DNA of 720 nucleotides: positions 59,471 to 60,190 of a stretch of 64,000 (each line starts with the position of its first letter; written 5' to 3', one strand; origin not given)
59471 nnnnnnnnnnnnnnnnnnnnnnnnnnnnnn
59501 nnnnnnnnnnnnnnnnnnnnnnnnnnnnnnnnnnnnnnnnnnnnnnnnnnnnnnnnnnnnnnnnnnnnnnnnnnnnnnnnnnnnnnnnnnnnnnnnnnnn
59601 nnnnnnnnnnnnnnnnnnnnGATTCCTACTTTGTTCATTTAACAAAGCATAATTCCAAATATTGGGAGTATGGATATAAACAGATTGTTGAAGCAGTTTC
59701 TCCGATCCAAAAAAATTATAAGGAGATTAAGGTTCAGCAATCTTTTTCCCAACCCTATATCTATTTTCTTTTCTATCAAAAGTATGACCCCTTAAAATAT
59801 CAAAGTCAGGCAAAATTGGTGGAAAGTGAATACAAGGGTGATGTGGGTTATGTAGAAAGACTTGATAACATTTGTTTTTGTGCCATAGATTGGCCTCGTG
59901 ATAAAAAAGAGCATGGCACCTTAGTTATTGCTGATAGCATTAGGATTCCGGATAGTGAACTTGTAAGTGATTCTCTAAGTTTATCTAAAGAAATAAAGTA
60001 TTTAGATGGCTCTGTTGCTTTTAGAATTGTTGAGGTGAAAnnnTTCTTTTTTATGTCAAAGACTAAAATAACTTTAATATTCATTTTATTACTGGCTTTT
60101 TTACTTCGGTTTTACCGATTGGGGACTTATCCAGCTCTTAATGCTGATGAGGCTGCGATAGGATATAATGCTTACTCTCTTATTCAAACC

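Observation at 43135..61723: Tandem array of ArnT/PMT_2-like paralogs sharing a novel conserved C-terminal extracytoplasmic domain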

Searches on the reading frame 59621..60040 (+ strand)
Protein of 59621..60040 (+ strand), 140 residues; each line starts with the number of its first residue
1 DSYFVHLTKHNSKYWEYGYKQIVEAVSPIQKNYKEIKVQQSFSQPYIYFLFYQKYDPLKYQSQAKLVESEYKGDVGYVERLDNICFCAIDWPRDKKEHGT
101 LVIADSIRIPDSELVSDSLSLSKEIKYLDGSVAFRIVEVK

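Call 19: search_solved_structures(query=A3, max_evalue=10, show_alignments=0)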
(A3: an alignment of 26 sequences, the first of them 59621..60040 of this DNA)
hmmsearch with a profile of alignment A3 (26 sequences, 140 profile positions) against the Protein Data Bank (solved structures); distinct sequences matched with E-value up to 10: 2.
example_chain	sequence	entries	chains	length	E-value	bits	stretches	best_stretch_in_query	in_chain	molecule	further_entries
8zla_A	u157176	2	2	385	0.45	13.5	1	26-90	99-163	GTP-binding protein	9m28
7ow9_A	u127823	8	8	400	0.83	12.6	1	38-85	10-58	CYPX | Cytochrome P450 protein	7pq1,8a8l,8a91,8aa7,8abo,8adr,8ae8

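Call 31: predict_structure(alignment_id=A3)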
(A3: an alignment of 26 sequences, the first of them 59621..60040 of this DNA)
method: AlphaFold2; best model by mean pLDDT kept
length: 140 residues; sequences in the alignment: 26
mean_pLDDT: 86.2   pTM: 0.81
mean pLDDT of the five models: 86.2, 86.2, 85.4, 85.2, 84.5
residues with pLDDT >= 90: 89; 70-90: 35; 50-70: 8; < 50: 8
segments of 3 or more residues with pLDDT < 50: 6-11
pLDDT, mean of each block of 10 residues (from residue 1): 47 71 96 96 88 91 78 78 94 95 95 92 91 95
secondary structure, 60 per line:
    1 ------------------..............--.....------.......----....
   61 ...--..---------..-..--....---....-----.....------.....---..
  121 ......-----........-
elements in order: H19-32 E35-39 H46-52 H57-63 E84-87 H91-94 E100-104 H111-115 E119-126 E132-139

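Call 41: fold_search(model_id=the predicted structure, library=pdb)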
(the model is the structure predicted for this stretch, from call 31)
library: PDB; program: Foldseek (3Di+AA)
matches with E <= 10: 1940; with E <= 0.001: 0
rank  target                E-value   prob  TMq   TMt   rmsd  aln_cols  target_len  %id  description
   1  1jsx                  2.1e-01  0.11  0.26  0.21   8.2       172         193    8  Crystal Structure of the Escherichia coli Glucose-Inhibited Division Protein B (GidB) (released 2002-05-08)
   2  8uwa_H                2.1e-01  0.06  0.15  0.10  16.3        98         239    8  VH1-18 QxxV class antibody 09-1B12 bound to A/Perth/16/2009 H3N2 hemagglutinin (released 2024-05-08)
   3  7rth_R                2.1e-01  0.05  0.14  0.10  14.2        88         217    8  Crystal structure of an anti-lysozyme nanobody in complex with an anti-nanobody Fab "NabFab" (released 2021-09-01)
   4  6pdx_H                2.2e-01  0.04  0.13  0.09  15.8       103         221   11  Crystal structure of C585 Fab in complex with influenza virus hemagglutinin from A/Switzerland/9715293/2013 (H3N2) (released 2019-12-18)
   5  7st5_h                2.7e-01  0.04  0.14  0.10  13.7        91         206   10  Structure of Fab CC-95251 in complex with SIRP-alpha (released 2023-05-17)
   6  1rzi_F                2.7e-01  0.04  0.14  0.10  16.4       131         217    5  Crystal structure of human anti-HIV-1 gp120-reactive antibody 47e fab (released 2004-02-03)
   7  9kzd_H                3.1e-01  0.04  0.14  0.11  14.2        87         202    9  The local refined map of SARS-CoV-2 EG.5.1 Variant Spike protein complexed with antibody XGi-171 (released 2025-12-10)
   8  5f9w_H                3.3e-01  0.04  0.14  0.10  14.7       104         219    9  Crystal structure of broadly neutralizing VH1-46 germline-derived CD4-binding site-directed antibody CH235 in complex  (released 2016-03-09)
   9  4hpo_H                3.5e-01  0.04  0.13  0.09  15.6       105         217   10  Crystal structure of RV144-elicited antibody CH58 in complex with V2 peptide (released 2013-02-06)
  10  4ris_H                3.8e-01  0.04  0.15  0.11  17.5       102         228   12  Structural Analysis of the Unmutated Ancestor of the HIV-1 Envelope V2 Region Antibody CH58 Isolated From an RV144 HIV (released 2015-08-12)
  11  7jwg_H                4.3e-01  0.04  0.14  0.10  13.9       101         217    6  OspA-Fab 221-7 complex structure (released 2021-09-08)
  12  1uwe_H                4.3e-01  0.03  0.14  0.11  15.1       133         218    7  MOLECULAR MECHANISM OF ENANTIOSELECTIVE PROTON TRANSFER TO CARBON IN CATALYTIC ANTIBODY 14D9 (released 2004-02-27)
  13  6mto_H                4.6e-01  0.03  0.13  0.10  13.3       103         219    7  Crystal structure of VRC42.01 Fab in complex with T117-F MPER scaffold (released 2019-03-27)
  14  6wju_H                4.6e-01  0.03  0.14  0.10  14.9       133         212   10  Fab Fragment of Anti-human LAG3 antibody (4A10) (released 2021-04-21)
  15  9oar_B                4.9e-01  0.03  0.13  0.10  13.3       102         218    6  Crystal structure of antibody Fab G001-179 from IAVI G001 human trial in complex with a germline-targeting gp120 engin (released 2025-06-25)
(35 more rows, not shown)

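Call 44: search_protein_representatives(alignment_id=A3)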
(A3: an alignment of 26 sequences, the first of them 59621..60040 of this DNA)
Query: 26 sequences, 140 profile positions. Proteins with E-value up to 0.001 (for the whole library): 2885; up to 1e-10: 1433; up to 1e-30: 64. The best 150 are listed.
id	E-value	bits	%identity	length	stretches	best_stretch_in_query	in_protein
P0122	5.7e-57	207.6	-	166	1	1-140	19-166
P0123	1.2e-56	206.6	-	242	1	1-139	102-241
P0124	1.4e-53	196.6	-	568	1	2-140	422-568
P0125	2.5e-53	195.8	-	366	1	1-140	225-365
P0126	3.1e-46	172.8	-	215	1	1-139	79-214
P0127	4.0e-44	166.0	-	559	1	1-140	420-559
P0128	1.0e-43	164.7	-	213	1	1-140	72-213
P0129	1.9e-43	163.8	-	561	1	1-140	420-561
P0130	9.1e-43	161.6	-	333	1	1-139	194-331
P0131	4.0e-42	159.5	-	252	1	1-139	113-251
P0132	2.9e-41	156.7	-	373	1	1-140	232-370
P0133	9.8e-41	155.0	-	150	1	1-137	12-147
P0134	4.3e-40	152.9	-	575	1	1-139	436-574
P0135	1.2e-39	151.5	-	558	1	2-140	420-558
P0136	1.4e-39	151.3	-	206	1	1-139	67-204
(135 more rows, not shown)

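Call 45: find_related_loci(query=A3, collection=genome_contigs, flank=10000)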
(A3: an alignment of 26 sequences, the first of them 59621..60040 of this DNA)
Query A3 (140 aa) in genome_contigs; peptide patterns used: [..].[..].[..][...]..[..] (x = any residue, [..] = any of these).
438 stretches matched a pattern; 249 encode a relative of the query (tblastn E <= 1e-3); the best 80 are kept; 80 distinct loci.
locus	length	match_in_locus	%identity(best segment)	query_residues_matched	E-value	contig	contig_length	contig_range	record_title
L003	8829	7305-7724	75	1-140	1e-69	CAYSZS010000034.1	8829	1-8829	MAG TPA_asm: uncultured Gammaproteobacteria bacterium isolate SRP050083_co1_18 genome assembly, contig: NODE_3990_length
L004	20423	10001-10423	70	1-140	1e-64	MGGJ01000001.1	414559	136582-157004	MAG: Candidatus Woesebacteria bacterium RIFCSPHIGHO2_01_FULL_39_32 rifcsphigho2_01_scaffold_107, whole genome shotgun se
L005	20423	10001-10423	69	1-140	2e-64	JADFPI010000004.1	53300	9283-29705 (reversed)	MAG: Patescibacteria group bacterium isolate B72T1L10 B72T1L10_NODE492, whole genome shotgun sequence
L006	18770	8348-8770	70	1-139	3e-62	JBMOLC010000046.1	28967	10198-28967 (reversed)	MAG: Patescibacteria group bacterium isolate Betzabe_MAG014 MAG014_46, whole genome shotgun sequence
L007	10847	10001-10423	65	1-140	6e-62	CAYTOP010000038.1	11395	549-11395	MAG TPA_asm: uncultured Gammaproteobacteria bacterium isolate SRP050083_co1_427 genome assembly, contig: NODE_2645_lengt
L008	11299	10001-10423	65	1-140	4e-60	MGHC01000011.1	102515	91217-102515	MAG: Candidatus Woesebacteria bacterium RIFCSPLOWO2_01_FULL_39_10 rifcsplowo2_01_scaffold_2422, whole genome shotgun seq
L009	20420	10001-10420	68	1-140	2e-59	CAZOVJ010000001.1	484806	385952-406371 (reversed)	MAG TPA_asm: uncultured Gammaproteobacteria bacterium isolate SRP068000_co4_46 genome assembly, contig: NODE_3_length_48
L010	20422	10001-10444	64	1-140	7e-58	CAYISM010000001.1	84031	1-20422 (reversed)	MAG TPA_asm: uncultured Gammaproteobacteria bacterium isolate ERP119705_co3_788 genome assembly, contig: NODE_170_length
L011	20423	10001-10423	66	1-140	8e-58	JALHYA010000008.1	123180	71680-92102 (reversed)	MAG: Patescibacteria group bacterium isolate PFL142 seq_1300431, whole genome shotgun sequence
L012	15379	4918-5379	62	1-140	2e-57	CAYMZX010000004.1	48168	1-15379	MAG TPA_asm: uncultured Gammaproteobacteria bacterium isolate SRP231805_co4_134 genome assembly, contig: k141_102669, wh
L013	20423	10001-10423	63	1-140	2e-57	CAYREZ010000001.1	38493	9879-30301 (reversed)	MAG TPA_asm: uncultured Gammaproteobacteria bacterium isolate SRP050083_co1_461 genome assembly, contig: NODE_327_length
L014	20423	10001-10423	64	1-140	7e-57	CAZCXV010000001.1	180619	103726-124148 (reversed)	MAG TPA_asm: uncultured Gammaproteobacteria bacterium isolate SRP062349_co2_267 genome assembly, contig: NODE_32_length_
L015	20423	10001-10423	60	1-140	4e-56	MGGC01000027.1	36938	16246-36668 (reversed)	MAG: Candidatus Woesebacteria bacterium RIFCSPHIGHO2_01_FULL_38_10 rifcsphigho2_01_scaffold_3491, whole genome shotgun s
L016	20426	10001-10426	63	1-140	2e-56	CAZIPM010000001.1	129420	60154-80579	MAG TPA_asm: uncultured Gammaproteobacteria bacterium isolate SRP050083_co2_604 genome assembly, contig: NODE_30_length_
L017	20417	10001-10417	64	1-139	4e-55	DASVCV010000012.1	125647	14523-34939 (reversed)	MAG TPA_asm: Patescibacteria group bacterium isolate SMAG_U2016 k141_385947, whole genome shotgun sequence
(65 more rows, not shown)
